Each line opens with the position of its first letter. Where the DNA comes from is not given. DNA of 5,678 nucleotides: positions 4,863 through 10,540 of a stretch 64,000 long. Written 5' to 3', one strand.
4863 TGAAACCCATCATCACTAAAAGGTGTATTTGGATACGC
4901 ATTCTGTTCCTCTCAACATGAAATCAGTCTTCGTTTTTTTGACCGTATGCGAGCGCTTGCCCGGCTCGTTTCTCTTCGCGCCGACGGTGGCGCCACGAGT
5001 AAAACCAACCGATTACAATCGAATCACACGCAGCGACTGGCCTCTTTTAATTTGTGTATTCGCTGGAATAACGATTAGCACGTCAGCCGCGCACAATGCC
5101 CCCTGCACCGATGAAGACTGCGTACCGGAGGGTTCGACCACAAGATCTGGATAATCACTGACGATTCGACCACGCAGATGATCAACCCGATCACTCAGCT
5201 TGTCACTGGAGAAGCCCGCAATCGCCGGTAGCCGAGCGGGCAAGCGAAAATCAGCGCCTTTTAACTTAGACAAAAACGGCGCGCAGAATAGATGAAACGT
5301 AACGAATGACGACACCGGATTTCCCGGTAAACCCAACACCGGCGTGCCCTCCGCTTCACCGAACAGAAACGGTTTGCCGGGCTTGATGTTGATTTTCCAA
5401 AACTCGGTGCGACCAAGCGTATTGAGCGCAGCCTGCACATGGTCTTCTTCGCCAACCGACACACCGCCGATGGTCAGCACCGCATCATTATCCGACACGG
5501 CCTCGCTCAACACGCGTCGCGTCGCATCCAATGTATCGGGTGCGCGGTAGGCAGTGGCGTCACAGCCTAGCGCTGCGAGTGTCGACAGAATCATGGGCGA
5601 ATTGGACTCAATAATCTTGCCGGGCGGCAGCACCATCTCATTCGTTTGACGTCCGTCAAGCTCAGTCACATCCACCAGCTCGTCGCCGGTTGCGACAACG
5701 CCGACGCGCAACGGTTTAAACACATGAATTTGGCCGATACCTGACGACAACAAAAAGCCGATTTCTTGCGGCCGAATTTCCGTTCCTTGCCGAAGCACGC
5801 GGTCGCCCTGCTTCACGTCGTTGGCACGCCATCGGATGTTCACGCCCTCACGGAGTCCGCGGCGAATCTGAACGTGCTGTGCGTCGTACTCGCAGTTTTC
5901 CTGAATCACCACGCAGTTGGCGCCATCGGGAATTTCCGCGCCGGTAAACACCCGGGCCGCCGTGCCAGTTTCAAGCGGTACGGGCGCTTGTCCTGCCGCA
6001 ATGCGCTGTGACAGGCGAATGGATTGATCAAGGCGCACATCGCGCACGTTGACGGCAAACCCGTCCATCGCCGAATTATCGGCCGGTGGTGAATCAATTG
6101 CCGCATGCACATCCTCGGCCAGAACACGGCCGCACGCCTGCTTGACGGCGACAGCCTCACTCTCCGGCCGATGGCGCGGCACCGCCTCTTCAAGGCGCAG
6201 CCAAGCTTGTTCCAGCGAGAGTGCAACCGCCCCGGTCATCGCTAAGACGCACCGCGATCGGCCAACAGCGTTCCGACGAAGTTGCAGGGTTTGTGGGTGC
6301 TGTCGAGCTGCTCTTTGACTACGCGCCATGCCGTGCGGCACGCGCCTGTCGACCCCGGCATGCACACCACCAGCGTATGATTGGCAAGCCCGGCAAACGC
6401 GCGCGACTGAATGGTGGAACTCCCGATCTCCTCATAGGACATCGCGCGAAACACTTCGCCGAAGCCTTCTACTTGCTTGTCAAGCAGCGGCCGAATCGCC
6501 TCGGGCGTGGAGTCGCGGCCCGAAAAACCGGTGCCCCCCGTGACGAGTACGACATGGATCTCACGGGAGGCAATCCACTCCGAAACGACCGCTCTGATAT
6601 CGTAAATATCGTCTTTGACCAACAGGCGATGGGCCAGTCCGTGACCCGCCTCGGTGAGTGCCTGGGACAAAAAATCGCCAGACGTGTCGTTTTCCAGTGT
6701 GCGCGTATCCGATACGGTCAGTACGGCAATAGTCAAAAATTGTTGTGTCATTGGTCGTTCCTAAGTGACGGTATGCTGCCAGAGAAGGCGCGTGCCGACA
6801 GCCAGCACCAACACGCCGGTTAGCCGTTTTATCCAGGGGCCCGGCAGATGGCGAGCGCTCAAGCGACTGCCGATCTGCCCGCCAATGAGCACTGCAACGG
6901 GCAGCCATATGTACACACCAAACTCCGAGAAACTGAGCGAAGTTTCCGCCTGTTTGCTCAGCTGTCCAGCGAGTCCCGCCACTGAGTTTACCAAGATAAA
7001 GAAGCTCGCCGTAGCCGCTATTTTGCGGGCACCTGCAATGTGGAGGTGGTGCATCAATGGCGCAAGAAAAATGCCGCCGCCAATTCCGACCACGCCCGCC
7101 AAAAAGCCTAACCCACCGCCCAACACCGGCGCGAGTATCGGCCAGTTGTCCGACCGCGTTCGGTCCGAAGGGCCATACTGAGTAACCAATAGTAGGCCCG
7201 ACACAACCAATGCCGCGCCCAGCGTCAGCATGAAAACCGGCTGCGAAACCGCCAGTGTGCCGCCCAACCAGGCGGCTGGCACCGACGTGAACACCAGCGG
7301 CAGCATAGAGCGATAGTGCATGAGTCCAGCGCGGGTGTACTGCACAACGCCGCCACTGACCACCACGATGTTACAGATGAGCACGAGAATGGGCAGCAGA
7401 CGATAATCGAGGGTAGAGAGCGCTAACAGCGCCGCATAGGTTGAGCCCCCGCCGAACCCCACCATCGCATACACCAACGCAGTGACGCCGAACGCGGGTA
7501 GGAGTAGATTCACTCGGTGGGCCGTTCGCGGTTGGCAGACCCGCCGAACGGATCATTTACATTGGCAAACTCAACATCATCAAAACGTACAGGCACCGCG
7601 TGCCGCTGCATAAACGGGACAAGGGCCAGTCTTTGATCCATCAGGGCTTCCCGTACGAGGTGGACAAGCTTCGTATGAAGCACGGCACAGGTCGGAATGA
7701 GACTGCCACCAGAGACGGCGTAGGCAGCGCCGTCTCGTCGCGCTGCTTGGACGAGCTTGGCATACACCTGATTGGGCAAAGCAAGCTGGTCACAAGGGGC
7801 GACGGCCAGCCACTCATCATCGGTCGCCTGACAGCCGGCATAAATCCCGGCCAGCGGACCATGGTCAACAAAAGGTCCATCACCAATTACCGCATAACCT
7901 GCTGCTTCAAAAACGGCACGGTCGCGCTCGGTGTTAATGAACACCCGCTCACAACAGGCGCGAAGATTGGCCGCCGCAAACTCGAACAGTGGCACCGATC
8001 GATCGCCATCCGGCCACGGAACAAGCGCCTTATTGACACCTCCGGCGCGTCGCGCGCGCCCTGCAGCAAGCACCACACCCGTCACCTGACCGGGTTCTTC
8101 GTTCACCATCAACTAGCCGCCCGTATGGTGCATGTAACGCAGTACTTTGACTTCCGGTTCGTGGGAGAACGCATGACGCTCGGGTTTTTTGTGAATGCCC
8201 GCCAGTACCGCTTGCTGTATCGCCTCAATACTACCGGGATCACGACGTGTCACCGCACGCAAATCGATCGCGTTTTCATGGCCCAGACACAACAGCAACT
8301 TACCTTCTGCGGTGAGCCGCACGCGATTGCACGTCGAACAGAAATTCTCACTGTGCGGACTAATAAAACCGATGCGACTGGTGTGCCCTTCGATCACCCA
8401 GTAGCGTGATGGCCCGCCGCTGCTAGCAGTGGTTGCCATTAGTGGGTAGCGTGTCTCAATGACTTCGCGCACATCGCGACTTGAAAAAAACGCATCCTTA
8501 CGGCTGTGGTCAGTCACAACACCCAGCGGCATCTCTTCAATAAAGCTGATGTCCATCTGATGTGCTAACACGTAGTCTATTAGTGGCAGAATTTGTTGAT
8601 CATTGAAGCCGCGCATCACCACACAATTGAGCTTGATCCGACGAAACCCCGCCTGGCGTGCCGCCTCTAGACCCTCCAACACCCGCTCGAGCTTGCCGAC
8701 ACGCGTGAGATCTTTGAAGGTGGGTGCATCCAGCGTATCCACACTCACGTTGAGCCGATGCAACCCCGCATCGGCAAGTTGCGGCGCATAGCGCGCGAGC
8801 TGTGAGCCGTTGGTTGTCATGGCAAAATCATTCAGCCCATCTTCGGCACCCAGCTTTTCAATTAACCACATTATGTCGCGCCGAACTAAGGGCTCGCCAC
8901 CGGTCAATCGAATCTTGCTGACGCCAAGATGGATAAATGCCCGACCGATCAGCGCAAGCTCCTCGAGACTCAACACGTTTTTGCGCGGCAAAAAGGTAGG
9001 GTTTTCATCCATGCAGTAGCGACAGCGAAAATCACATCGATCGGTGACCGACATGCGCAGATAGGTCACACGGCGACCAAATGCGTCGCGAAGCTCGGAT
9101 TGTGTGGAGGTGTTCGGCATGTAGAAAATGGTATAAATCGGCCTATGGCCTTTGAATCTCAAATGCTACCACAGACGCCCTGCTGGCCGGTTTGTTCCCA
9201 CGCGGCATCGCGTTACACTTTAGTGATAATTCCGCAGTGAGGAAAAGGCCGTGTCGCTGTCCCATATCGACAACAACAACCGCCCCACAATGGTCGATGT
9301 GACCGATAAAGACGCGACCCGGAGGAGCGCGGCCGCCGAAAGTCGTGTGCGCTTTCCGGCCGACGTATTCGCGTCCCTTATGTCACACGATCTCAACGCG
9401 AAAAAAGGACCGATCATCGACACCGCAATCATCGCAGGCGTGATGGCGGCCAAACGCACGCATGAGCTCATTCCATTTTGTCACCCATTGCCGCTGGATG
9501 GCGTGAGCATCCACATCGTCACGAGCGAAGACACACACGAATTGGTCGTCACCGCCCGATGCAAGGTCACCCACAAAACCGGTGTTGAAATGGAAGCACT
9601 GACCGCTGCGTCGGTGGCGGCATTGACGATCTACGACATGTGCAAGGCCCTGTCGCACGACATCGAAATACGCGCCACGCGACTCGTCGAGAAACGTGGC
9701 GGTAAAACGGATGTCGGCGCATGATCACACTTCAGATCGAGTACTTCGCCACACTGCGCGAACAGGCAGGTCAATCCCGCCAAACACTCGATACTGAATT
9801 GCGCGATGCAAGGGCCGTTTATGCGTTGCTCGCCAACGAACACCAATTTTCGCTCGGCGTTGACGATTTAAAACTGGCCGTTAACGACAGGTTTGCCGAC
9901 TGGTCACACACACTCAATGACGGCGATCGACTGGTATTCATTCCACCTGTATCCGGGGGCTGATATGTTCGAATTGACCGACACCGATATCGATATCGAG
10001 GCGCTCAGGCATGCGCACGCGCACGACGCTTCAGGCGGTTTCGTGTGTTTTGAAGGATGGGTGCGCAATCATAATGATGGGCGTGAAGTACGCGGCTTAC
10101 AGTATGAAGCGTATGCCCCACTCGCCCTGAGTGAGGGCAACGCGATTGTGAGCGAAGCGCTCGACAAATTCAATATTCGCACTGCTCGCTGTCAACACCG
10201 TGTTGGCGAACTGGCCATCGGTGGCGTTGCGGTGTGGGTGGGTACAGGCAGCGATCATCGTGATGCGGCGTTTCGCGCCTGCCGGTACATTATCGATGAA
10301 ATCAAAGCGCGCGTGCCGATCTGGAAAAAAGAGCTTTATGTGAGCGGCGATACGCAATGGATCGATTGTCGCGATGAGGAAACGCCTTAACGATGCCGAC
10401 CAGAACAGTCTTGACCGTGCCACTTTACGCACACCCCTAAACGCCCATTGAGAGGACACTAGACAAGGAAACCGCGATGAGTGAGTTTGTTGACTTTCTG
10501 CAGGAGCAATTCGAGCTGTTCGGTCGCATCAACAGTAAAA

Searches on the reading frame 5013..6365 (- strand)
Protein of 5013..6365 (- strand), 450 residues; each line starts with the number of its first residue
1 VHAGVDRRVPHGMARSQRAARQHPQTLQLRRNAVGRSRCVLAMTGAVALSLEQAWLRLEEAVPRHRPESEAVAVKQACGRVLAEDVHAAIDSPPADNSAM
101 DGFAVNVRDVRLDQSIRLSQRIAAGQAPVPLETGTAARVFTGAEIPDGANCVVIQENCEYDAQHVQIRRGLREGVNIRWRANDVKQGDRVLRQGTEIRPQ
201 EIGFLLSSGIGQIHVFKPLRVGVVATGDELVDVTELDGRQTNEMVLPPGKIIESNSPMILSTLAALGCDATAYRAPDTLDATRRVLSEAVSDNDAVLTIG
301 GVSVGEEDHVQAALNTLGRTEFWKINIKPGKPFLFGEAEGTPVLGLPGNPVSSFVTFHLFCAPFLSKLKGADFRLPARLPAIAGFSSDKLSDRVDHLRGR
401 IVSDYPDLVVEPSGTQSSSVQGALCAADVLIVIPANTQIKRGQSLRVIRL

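Call 15: search_protein_families(library=pfam, proteins=[window:5013-6365:-])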
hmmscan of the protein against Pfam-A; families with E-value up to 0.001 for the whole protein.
window:5013-6365:- (450 aa): 3 families
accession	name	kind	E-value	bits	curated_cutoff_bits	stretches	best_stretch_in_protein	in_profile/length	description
PF03453.22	MoeA_N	-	1.2e-42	145.7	30.8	1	49-209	1-160/160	MoeA N-terminal region (domain I and II)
PF00994.29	MoCF_biosynth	-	1.2e-26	93.6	26.6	1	222-366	1-143/144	Probable molybdopterin binding domain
PF03454.20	MoeA_C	-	7.5e-09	36.1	22.1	1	386-449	7-71/72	MoeA C-terminal region (domain IV)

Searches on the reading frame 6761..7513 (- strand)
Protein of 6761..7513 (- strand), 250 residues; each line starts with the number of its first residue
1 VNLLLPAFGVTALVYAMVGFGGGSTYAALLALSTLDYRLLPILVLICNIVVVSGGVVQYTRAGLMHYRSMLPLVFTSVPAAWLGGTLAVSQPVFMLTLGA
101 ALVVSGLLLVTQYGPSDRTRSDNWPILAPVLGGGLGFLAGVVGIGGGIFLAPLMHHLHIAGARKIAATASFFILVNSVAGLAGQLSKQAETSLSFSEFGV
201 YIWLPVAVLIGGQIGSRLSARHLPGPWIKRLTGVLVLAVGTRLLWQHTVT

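Call 15: search_protein_families(library=pfam, proteins=[window:6761-7513:-])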
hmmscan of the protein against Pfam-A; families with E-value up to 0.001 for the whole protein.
window:6761-7513:- (250 aa): 1 family
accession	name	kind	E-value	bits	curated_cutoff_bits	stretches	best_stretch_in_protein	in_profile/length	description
PF01925.25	TauE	-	6.8e-31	108.2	32.6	1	6-243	3-237/237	Sulfite exporter TauE/SafE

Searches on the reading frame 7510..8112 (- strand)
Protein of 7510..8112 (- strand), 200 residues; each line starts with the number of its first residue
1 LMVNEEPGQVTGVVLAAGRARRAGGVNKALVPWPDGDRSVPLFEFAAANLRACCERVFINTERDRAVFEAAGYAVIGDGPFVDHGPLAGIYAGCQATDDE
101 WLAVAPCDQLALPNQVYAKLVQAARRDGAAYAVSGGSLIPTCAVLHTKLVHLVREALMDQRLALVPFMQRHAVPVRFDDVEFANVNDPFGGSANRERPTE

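Call 15: search_protein_families(library=pfam, proteins=[window:7510-8112:-])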
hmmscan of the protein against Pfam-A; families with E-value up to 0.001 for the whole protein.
window:7510-8112:- (200 aa): 1 family
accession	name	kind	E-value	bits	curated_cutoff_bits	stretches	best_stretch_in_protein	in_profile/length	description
PF12804.13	NTP_transf_3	-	1.4e-28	100.6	27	1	12-162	1-150/160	MobA-like NTP transferase domain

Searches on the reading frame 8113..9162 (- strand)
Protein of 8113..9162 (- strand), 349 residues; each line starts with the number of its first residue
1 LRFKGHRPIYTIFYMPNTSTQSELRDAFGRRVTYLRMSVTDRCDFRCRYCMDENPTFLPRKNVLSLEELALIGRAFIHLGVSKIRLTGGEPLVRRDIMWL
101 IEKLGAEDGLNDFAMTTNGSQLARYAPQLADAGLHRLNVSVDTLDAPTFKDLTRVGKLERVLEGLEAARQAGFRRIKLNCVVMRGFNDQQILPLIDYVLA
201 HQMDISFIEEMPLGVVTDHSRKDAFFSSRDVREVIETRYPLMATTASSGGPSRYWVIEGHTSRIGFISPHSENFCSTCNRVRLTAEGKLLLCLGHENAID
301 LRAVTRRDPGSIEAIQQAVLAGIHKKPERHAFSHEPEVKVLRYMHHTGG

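Call 15: search_protein_families(library=pfam, proteins=[window:8113-9162:-])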
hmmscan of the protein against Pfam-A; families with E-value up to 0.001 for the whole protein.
window:8113-9162:- (349 aa): 3 families
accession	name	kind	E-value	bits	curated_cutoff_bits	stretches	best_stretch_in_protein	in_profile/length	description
PF06463.18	Mob_synth_C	-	7.8e-38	129.8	37.4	1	203-331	1-127/128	Molybdenum Cofactor Synthesis C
PF04055.27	Radical_SAM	-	1.4e-31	110.3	29.5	1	37-197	1-165/166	Radical SAM superfamily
PF13353.11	Fer4_12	-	1.3e-05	26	22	1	41-142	13-114/137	4Fe-4S single cluster domain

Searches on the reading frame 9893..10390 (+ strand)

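Call 15: search_protein_families(library=pfam, proteins=[window:9893-10390:+])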
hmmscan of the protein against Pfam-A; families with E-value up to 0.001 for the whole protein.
window:9893-10390:+ (165 aa): 1 family
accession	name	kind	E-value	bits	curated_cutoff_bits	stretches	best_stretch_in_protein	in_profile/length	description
PF02391.22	MoaE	-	1.9e-34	118.7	23.4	1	28-140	1-114/114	MoaE protein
